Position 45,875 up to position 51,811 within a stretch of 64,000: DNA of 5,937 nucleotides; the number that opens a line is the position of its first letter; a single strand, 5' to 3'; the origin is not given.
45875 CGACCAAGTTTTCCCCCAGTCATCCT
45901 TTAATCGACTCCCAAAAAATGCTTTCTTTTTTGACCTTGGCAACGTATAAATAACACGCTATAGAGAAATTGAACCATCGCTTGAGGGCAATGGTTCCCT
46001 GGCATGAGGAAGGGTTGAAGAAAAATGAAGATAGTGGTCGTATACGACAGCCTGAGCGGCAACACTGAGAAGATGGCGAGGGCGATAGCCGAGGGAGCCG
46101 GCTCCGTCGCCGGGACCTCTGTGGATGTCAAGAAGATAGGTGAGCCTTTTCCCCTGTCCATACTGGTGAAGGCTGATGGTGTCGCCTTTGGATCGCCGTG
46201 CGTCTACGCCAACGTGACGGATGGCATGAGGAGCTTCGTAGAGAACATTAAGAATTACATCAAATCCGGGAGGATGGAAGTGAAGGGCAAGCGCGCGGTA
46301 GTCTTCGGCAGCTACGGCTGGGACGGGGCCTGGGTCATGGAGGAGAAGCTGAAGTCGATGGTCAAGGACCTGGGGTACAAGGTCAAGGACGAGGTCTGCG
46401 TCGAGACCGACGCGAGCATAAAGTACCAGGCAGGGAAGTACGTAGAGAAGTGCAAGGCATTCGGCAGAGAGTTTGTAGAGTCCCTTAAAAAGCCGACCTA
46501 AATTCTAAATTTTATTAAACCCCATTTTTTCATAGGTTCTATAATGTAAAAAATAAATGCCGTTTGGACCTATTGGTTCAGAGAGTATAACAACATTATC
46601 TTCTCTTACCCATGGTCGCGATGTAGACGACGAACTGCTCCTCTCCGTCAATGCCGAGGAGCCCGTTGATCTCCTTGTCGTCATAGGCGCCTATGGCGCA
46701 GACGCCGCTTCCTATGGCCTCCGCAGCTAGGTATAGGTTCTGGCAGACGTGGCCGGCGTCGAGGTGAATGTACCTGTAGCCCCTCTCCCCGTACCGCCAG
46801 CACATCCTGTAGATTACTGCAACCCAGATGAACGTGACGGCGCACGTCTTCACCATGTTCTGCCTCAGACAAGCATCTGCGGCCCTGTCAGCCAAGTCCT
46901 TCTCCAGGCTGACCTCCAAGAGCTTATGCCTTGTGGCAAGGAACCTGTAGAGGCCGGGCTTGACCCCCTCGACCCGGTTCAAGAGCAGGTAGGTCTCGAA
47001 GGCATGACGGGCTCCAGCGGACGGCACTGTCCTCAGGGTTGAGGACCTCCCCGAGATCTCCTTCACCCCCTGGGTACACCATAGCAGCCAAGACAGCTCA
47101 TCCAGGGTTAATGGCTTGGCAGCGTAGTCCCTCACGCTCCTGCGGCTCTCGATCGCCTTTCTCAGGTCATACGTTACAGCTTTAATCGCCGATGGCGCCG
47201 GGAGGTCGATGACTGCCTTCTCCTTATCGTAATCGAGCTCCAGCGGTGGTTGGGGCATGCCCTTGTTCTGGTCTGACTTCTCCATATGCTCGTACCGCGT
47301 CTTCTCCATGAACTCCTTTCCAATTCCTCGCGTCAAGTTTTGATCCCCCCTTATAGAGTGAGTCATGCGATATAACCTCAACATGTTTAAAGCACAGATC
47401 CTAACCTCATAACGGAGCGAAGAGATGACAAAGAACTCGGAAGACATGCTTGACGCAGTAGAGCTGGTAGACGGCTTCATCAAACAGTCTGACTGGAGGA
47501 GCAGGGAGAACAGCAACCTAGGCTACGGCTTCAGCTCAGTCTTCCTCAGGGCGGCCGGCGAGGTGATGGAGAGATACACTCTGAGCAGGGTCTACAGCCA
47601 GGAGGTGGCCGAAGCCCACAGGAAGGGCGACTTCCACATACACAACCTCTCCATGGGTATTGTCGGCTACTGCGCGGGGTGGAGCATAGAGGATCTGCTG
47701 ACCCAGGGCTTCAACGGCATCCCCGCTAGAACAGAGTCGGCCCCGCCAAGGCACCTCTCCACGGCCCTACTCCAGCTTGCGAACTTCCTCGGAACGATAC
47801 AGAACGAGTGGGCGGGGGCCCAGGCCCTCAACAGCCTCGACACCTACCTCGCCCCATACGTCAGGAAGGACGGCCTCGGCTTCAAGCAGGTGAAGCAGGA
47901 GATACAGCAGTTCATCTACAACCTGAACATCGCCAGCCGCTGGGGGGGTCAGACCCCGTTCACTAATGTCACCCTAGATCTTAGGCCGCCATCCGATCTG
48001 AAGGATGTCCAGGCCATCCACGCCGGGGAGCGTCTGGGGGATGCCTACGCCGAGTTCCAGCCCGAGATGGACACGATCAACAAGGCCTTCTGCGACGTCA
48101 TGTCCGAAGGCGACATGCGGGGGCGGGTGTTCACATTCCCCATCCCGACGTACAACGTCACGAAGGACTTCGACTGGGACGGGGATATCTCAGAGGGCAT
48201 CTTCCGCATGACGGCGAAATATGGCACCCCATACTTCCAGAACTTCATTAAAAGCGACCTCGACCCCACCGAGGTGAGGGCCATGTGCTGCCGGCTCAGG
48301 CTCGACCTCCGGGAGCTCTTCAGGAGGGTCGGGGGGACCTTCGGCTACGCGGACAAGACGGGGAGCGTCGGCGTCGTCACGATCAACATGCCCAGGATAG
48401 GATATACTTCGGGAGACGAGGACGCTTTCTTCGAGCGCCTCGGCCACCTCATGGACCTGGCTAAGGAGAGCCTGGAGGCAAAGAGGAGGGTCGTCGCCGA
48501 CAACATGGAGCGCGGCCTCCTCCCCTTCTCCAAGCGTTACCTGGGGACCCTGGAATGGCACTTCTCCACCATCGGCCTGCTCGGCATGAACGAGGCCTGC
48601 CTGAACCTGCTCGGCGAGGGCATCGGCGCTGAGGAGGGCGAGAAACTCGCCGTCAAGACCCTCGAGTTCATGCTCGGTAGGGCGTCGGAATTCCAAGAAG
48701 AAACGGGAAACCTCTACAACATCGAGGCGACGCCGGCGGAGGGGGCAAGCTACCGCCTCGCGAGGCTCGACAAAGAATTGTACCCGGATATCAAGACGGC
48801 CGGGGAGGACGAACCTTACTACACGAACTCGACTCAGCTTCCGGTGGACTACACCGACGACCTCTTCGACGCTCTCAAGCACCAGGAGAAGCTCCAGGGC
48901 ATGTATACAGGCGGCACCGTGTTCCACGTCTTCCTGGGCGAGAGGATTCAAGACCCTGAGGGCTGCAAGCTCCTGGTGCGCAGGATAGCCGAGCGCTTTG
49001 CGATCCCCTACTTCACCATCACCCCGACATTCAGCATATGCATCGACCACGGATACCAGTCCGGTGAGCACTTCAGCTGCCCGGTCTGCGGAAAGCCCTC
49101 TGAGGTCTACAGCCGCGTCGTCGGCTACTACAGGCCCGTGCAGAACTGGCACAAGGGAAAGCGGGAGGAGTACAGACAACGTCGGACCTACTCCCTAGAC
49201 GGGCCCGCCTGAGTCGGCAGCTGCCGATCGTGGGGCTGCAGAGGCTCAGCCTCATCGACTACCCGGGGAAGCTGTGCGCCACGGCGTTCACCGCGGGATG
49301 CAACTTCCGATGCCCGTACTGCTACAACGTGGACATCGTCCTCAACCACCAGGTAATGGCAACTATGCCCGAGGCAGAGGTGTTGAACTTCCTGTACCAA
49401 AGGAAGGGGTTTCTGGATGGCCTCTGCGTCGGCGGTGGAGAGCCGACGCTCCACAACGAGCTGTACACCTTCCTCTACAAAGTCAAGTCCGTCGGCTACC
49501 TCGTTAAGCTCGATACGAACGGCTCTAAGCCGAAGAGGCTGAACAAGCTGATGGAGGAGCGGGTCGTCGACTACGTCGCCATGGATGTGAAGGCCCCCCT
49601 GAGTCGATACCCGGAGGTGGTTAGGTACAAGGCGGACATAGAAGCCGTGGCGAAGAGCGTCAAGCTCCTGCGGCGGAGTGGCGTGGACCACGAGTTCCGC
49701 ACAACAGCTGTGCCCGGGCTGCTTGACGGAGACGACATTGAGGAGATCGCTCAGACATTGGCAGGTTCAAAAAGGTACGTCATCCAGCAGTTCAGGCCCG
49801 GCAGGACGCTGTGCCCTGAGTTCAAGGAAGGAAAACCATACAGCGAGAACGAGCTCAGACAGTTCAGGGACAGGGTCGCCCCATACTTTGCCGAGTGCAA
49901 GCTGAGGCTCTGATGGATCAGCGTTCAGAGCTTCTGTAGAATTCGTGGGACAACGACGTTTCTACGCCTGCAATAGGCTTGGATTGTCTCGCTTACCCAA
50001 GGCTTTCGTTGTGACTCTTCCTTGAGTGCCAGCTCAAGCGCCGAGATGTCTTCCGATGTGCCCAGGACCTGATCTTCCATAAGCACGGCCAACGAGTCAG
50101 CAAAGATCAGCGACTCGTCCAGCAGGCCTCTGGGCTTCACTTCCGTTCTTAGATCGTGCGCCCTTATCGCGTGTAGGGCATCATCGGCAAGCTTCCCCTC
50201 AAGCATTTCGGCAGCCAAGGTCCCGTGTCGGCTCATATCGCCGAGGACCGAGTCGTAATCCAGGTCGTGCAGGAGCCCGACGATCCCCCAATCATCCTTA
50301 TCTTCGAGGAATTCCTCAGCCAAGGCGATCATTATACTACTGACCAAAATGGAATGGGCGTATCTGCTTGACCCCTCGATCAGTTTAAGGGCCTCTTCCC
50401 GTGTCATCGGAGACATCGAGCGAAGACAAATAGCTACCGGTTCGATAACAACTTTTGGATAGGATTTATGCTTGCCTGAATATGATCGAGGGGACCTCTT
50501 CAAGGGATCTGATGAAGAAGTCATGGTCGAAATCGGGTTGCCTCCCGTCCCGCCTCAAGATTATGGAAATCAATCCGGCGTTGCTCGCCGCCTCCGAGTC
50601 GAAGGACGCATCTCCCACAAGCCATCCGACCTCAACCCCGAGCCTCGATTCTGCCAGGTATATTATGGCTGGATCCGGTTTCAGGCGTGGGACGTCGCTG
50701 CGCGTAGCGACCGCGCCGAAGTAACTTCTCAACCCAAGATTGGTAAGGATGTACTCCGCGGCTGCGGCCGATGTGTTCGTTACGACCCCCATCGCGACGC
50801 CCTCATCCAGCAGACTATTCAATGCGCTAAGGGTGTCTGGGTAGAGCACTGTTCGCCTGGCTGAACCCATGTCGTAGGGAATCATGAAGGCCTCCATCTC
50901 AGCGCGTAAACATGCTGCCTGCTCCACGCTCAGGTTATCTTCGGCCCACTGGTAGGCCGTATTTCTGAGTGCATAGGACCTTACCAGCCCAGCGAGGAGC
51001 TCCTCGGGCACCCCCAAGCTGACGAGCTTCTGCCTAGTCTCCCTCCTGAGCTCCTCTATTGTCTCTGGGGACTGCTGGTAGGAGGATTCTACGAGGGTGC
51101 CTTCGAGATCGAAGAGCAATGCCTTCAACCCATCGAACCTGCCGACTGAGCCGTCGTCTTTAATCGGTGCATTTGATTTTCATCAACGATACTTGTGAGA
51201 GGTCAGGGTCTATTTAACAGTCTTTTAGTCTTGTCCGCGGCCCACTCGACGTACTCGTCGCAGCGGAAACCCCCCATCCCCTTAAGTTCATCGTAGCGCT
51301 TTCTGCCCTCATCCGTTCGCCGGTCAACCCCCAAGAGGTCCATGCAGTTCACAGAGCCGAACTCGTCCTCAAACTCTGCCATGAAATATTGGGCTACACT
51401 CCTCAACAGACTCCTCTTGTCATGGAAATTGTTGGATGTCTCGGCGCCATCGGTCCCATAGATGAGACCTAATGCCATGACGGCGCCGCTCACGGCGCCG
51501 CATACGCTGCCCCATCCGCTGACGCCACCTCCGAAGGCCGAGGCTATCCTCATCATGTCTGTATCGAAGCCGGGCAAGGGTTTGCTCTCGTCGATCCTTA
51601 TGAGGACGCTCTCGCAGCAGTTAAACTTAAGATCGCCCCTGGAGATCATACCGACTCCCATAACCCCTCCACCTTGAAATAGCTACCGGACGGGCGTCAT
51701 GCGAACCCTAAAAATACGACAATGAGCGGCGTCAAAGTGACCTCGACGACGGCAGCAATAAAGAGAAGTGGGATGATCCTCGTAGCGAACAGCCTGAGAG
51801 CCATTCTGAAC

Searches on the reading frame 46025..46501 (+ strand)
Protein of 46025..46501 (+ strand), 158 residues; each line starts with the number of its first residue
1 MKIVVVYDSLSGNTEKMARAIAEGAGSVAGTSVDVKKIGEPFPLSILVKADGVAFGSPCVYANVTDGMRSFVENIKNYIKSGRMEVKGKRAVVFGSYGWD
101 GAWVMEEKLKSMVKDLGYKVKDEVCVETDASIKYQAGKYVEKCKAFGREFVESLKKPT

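Call 61: search_protein_families(library=pfam, proteins=[window:46025-46501:+], max_evalue=0.001)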
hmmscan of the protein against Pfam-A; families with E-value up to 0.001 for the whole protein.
window:46025-46501:+ (158 aa): 4 families
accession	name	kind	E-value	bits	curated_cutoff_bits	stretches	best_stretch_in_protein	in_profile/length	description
PF00258.30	Flavodoxin_1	-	7.8e-14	52.5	25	1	5-123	1-123/143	Flavodoxin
PF12724.12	Flavodoxin_5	-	3.5e-06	27.8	27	1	4-81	1-75/145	Flavodoxin domain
PF03358.20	FMN_red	-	3.1e-05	24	24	0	1-113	1-132/152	NADPH-dependent FMN reductase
PF12641.12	Flavodoxin_3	-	0.00023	21.4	27.5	1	5-77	2-68/160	Flavodoxin domain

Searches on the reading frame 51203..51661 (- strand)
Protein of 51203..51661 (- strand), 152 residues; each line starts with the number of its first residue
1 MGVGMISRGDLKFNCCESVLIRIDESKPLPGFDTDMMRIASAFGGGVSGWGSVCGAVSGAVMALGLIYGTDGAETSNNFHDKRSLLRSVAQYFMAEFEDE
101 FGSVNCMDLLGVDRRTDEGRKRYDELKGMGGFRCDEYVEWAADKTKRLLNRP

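Call 61: search_protein_families(library=pfam, proteins=[window:51203-51661:-], max_evalue=0.001)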
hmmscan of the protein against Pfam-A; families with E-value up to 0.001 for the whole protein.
window:51203-51661:- (152 aa): 1 family
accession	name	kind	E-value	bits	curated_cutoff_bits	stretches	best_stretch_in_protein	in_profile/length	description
PF09719.15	C_GCAxxG_C_C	-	8.5e-27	94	27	1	13-147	1-117/118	Putative redox-active protein (C_GCAxxG_C_C)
